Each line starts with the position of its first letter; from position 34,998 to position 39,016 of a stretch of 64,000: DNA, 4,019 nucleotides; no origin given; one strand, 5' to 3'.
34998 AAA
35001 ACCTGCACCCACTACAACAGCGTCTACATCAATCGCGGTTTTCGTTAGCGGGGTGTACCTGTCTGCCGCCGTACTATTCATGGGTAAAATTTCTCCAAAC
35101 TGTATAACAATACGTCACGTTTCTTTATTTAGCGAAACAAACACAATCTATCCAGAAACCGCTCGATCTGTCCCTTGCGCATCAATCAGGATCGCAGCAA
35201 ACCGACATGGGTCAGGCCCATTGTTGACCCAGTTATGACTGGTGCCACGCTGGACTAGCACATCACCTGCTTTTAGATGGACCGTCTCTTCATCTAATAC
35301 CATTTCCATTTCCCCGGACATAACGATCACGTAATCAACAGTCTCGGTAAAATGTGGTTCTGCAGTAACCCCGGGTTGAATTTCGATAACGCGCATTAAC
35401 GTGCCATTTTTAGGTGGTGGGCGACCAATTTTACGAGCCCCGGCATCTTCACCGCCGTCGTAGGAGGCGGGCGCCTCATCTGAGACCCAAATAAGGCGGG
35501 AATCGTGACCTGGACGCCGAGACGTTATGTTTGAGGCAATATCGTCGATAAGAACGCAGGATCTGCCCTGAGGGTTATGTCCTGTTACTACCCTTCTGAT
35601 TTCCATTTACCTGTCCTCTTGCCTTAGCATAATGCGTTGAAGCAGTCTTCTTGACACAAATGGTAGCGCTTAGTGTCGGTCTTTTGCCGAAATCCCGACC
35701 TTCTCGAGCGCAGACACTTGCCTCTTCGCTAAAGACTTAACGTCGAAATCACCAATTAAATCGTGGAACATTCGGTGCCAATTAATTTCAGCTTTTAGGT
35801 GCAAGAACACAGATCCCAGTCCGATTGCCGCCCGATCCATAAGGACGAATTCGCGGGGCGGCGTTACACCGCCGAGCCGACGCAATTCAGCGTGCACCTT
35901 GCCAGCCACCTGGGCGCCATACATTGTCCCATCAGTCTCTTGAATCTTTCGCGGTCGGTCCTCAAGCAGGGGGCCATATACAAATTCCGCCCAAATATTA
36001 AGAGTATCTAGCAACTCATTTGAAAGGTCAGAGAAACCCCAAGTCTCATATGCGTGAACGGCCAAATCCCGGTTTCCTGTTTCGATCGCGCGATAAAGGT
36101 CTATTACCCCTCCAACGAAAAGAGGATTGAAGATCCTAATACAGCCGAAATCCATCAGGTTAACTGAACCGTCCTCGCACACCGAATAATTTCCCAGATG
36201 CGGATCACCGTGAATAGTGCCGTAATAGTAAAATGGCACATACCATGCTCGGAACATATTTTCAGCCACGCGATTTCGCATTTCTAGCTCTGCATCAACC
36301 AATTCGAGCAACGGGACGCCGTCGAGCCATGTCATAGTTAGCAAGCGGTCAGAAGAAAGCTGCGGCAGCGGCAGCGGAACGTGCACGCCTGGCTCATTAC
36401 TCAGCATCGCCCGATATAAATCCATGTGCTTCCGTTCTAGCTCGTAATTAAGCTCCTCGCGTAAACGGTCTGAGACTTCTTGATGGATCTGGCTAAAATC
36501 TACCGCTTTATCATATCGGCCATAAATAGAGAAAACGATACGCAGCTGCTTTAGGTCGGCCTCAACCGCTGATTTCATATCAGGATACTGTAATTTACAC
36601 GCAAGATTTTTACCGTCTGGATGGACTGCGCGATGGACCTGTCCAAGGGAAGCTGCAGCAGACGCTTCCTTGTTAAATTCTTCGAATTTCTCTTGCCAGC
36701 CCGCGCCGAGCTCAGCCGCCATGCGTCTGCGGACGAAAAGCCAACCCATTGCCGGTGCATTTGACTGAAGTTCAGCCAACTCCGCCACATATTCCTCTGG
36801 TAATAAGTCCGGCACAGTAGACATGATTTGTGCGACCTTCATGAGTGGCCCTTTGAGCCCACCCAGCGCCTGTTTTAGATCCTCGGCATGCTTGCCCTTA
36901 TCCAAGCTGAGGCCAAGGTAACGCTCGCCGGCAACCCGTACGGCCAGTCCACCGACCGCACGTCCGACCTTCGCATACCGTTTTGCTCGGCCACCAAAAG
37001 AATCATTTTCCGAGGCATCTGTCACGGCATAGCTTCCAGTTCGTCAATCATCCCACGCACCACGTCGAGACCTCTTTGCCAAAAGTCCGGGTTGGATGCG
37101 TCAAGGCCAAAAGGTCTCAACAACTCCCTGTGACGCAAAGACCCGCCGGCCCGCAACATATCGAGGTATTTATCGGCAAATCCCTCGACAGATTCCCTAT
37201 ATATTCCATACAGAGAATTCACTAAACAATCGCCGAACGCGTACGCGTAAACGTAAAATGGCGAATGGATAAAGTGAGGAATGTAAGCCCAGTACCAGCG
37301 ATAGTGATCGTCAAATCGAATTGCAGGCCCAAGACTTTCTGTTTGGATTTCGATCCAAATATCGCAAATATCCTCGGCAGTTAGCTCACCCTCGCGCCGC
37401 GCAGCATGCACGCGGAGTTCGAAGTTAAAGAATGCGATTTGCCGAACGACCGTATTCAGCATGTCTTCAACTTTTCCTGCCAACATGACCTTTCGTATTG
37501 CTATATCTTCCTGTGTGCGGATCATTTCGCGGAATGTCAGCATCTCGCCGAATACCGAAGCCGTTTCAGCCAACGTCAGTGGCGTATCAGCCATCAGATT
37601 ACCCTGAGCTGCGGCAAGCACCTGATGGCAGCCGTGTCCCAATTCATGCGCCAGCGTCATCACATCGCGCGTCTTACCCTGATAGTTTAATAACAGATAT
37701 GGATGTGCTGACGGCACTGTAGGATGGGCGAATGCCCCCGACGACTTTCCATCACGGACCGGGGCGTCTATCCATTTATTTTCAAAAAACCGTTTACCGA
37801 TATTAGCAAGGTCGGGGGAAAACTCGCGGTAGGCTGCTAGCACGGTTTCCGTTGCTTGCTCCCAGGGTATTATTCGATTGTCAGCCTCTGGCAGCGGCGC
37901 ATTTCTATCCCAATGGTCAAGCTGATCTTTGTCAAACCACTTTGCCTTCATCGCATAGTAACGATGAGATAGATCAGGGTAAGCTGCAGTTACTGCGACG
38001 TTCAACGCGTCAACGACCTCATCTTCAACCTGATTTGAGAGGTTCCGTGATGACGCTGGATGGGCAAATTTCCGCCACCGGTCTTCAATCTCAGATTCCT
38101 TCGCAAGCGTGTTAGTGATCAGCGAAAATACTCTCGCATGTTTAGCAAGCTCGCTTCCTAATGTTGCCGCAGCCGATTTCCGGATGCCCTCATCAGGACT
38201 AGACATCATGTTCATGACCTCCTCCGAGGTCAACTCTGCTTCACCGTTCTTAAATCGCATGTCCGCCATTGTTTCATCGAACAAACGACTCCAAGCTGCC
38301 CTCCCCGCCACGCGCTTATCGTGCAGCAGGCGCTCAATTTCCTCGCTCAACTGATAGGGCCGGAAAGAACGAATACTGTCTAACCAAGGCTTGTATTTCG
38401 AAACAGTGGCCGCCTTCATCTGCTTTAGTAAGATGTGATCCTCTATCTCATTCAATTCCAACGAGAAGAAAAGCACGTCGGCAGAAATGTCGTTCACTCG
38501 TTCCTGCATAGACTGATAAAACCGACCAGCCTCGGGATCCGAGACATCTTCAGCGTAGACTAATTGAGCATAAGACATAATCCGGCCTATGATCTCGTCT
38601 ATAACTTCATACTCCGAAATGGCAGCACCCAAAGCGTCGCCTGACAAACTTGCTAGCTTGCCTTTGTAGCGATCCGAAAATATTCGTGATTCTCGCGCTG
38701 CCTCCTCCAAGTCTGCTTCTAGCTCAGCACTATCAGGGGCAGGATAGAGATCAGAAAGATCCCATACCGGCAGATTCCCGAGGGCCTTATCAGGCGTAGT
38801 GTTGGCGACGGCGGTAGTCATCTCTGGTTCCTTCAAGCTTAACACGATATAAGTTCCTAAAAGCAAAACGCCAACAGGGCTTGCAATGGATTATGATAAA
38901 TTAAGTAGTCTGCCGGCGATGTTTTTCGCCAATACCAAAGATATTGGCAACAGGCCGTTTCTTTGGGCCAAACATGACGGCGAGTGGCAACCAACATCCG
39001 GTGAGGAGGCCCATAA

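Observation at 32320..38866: Operon coupling a Baeyer-Villiger monooxygenase to a split ThDP-dependent (ComD/ComE-like) decarboxylase, with cupin, ABC1 kinase and PepF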

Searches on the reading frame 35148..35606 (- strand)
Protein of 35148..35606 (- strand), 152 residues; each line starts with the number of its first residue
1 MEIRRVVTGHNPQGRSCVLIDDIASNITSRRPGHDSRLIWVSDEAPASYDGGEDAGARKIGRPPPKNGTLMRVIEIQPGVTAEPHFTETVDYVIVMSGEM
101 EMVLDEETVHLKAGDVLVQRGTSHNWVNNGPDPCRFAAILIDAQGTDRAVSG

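Call 3: search_protein_families(library=pfam, proteins=[window:35148-35606:-])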
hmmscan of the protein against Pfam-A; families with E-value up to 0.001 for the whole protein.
window:35148-35606:- (152 aa): 2 families
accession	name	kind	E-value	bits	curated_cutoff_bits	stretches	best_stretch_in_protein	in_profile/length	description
PF07883.17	Cupin_2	-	4.1e-13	49.3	27.2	1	73-139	2-69/70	Cupin domain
PF05899.18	Cupin_3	-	0.00014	21.9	23.5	1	73-119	11-56/74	EutQ-like cupin domain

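Call 4: search_protein_families(library=ncbifam, proteins=[window:35148-35606:-])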
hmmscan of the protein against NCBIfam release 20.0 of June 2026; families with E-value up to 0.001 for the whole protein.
window:35148-35606:- (152 aa): 0 families

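Call 75: find_homologous_proteins(query=window:35148-35606:-)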
Query window:35148-35606:- (152 aa): 5656 proteins with E <= 0.001 among 5671 candidates; the best 120 are listed.
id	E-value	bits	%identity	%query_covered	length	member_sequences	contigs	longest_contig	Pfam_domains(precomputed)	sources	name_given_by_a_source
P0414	6.2e-96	336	98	100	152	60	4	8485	PF07883.18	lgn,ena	-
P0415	1.3e-79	283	82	100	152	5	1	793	PF07883.18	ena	-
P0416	2.5e-79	282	83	98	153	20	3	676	PF07883.18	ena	-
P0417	2.6e-79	282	83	98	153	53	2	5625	PF07883.18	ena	-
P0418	7.4e-79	281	79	99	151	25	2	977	PF07883.18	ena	-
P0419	1.2e-77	277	80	100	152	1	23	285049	PF07883.18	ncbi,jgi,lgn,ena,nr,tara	ncbi:MAG: hypothetical protein CFH41_01769 [Alphaproteobacteria bacterium MarineAlpha11_Bin1]|nr:MAG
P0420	1.7e-77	277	78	99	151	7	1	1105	PF07883.18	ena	-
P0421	1.9e-76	273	79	100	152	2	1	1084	PF07883.18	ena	-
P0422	1.0e-75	271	79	100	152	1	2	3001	PF07883.18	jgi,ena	jgi:mannose-6-phosphate isomerase-like protein (cupin superfamily)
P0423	1.1e-74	267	75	99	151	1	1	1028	PF07883.18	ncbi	-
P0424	3.2e-74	266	78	97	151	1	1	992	PF07883.18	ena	-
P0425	4.2e-73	262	76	98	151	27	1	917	PF07883.18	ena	-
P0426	6.4e-72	258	74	99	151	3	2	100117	PF07883.18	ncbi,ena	-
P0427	1.5e-71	257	76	98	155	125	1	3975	PF07883.18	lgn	-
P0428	2.4e-65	237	72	95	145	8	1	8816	PF07883.18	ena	-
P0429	1.1e-64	235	68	99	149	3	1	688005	PF07883.18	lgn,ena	-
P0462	1.2e-51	193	58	95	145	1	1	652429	PF07883.18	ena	-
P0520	1.5e-44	169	54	95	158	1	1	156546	PF07883.18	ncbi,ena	-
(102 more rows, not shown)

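Call 76: find_encoding_contigs(protein=P0429, flank=6000, max_places=2)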
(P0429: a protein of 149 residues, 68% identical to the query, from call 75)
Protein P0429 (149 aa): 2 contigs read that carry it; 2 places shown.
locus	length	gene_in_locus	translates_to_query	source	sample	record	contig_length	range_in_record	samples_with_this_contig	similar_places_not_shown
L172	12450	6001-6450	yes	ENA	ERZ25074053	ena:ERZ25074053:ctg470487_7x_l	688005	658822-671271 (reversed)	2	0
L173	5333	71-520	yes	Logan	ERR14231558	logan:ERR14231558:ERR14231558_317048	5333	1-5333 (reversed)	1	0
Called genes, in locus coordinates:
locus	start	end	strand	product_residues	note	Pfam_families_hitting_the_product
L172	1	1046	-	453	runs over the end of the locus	PF13701:DDE_Tnp_1_4, PF01609:DDE_Tnp_1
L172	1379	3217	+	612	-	PF13667:ThiC-associated, PF01964:ThiC_Rad_SAM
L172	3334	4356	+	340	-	PF14226:DIOX_N, PF03171:2OG-FeII_Oxy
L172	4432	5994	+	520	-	PF00117:GATase, PF07722:Peptidase_C26 (weak), PF02540:NAD_synthase (weak), PF03054:tRNA_Me_trans (faint), PF00958:GMP_synt_C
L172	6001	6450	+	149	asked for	PF07883:Cupin_2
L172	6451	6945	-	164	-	-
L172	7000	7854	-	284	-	PF01546:Peptidase_M20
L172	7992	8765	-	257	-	PF00135:COesterase, PF20434:BD-FAE, PF07859:Abhydrolase_3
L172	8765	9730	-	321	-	PF00135:COesterase (weak), PF20434:BD-FAE, PF07859:Abhydrolase_3, PF00326:Peptidase_S9 (weak)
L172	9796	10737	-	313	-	PF00892:EamA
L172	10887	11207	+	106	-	PF13616:Rotamase_3, PF00639:Rotamase, PF13145:Rotamase_2 (weak)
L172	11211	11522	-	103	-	PF11376:DUF3179 (weak)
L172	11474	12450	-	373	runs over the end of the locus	PF11376:DUF3179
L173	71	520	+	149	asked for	PF07883:Cupin_2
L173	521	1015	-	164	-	-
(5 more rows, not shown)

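Call 77: find_encoding_contigs(protein=P0462, flank=6000, max_places=2)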
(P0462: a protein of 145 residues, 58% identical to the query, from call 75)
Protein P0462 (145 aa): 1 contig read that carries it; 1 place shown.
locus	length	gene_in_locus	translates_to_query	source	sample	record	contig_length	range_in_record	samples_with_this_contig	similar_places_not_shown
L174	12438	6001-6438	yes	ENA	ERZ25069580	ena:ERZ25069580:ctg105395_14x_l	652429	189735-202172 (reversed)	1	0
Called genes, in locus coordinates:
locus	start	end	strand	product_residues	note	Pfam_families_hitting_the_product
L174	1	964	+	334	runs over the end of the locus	PF03480:DctP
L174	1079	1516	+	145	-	PF04290:DctQ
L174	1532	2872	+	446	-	PF06808:DctM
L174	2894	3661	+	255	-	PF09347:DUF1989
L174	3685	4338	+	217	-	PF09347:DUF1989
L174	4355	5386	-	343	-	-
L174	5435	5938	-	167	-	-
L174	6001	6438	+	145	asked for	PF07883:Cupin_2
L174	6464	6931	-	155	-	PF13441:Gly-zipper_YMGG, PF05433:Rick_17kDa_Anti (weak), PF16998:17kDa_Anti_2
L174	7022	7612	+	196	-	PF12766:Pyridox_oxase_2 (weak), PF01243:PNPOx_N, PF10590:PNP_phzG_C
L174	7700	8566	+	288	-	PF00582:Usp (faint)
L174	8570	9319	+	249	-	PF00106:adh_short, PF13561:adh_short_C2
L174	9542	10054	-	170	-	PF13577:SnoaL_4, PF00866:Ring_hydroxyl_B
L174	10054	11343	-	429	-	PF00355:Rieske, PF00848:Ring_hydroxyl_A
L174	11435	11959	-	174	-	PF14557:AphA_like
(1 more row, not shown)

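Call 78: find_encoding_contigs(protein=P0520, flank=6000, max_places=2)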
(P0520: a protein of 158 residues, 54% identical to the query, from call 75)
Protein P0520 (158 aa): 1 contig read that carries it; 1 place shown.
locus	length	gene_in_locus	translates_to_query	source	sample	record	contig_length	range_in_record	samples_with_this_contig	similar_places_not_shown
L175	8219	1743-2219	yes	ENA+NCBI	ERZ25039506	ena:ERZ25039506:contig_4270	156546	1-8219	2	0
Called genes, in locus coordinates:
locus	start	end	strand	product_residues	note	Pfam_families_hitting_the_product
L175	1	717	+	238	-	?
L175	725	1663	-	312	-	PF22290:DmmA-like_N, PF00175:NAD_binding_1 (weak), PF00111:Fer2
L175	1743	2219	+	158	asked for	PF07883:Cupin_2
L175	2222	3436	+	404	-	PF01494:FAD_binding_3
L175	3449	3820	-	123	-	PF06155:GBBH-like_N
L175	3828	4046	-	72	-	PF03966:Trm112p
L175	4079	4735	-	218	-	PF02190:LON_substr_bdg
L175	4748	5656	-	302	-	PF00085:Thioredoxin, PF13098:Thioredoxin_2 (weak), PF24575:TPR_Slam (faint), PF16918:PknG_TPR (weak), PF13428:TPR_14 (faint), PF25064:ARM_TT21_5th (weak), PF14559:TPR_19, PF14561:TPR_20, +1 more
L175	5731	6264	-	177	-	PF04073:tRNA_edit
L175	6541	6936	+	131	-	PF03928:HbpS-like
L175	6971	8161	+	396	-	PF02746:MR_MLE_N, PF13378:MR_MLE_C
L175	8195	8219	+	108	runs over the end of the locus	-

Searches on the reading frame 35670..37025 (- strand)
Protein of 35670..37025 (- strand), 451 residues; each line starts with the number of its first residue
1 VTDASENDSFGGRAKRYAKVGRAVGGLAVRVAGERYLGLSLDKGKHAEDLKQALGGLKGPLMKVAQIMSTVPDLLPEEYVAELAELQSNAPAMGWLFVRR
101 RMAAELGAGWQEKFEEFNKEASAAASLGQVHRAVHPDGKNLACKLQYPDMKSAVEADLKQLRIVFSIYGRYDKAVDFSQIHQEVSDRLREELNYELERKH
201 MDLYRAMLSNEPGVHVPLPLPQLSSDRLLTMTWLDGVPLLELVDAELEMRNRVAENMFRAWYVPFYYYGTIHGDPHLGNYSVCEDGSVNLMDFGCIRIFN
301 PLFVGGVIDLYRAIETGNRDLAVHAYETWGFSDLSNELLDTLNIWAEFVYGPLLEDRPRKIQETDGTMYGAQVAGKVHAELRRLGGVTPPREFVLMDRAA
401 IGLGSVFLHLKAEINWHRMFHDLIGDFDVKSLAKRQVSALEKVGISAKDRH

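Call 3: search_protein_families(library=pfam, proteins=[window:35670-37025:-])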
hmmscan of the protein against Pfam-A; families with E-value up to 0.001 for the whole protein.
window:35670-37025:- (451 aa): 1 family
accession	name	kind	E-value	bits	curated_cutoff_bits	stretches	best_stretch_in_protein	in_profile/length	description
PF03109.22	ABC1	-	3.4e-53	180.7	22.9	1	86-316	2-234/244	ABC1 atypical kinase-like domain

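Call 4: search_protein_families(library=ncbifam, proteins=[window:35670-37025:-])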
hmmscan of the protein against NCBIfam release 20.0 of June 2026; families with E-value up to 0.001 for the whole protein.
window:35670-37025:- (451 aa): 4 families
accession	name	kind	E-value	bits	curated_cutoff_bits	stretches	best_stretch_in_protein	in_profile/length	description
TIGR01982.1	UbiB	equivalog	1.8e-46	158.6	487.55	1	43-296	45-303/436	2-polyprenylphenol 6-hydroxylase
NF050082.1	ATPase_MABP1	exception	1.5e-44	152.5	800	1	19-299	13-305/435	macrolide-binding ATPase MABP-1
NF003404.0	PRK04750.1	equivalog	2.3e-28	99.1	667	1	45-287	50-298/529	ubiquinone biosynthesis regulatory protein kinase UbiB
NF011463.0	PRK14879.1-4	equivalog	1.6e-05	24.5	188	1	209-295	75-159/237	Kae1-associated kinase Bud32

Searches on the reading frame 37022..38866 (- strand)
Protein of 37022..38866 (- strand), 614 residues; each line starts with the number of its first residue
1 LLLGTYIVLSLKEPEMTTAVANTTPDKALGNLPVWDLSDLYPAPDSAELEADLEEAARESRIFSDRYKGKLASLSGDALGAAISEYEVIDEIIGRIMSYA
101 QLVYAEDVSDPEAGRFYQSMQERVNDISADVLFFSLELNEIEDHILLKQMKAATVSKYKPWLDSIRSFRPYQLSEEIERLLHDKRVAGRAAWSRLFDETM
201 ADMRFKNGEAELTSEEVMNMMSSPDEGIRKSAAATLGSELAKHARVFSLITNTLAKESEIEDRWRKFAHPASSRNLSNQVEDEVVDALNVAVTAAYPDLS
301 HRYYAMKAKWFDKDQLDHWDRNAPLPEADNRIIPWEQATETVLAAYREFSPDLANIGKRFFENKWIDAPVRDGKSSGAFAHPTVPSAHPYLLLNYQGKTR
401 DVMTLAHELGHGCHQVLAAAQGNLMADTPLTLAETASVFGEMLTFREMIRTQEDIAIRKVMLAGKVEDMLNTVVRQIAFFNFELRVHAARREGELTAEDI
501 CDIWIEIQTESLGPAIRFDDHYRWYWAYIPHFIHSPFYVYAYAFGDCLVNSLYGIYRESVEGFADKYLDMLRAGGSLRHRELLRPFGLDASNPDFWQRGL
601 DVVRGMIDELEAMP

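Call 3: search_protein_families(library=pfam, proteins=[window:37022-38866:-])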
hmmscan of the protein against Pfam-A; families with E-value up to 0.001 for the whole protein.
window:37022-38866:- (614 aa): 2 families
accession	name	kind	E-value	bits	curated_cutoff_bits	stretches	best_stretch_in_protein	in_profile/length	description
PF01432.26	Peptidase_M3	-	4.1e-43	148.8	27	1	220-600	2-455/457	Peptidase family M3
PF08439.15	Peptidase_M3_N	-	2.8e-18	66.3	25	1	137-205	1-70/70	Oligopeptidase F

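Call 4: search_protein_families(library=ncbifam, proteins=[window:37022-38866:-])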
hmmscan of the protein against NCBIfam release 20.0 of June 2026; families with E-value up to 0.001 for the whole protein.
window:37022-38866:- (614 aa): 3 families
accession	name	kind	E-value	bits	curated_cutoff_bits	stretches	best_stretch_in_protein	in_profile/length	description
TIGR02290.1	M3_fam_3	subfamily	7.8e-199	662.4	561.7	1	35-613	2-587/587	M3 family oligoendopeptidase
TIGR00181.1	pepF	equivalog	1.2e-92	311.7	490.55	1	35-612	10-590/591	oligoendopeptidase F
TIGR02289.1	M3_not_pepF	subfamily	4.1e-19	68.6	442.35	1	193-588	125-525/549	M3 family oligoendopeptidase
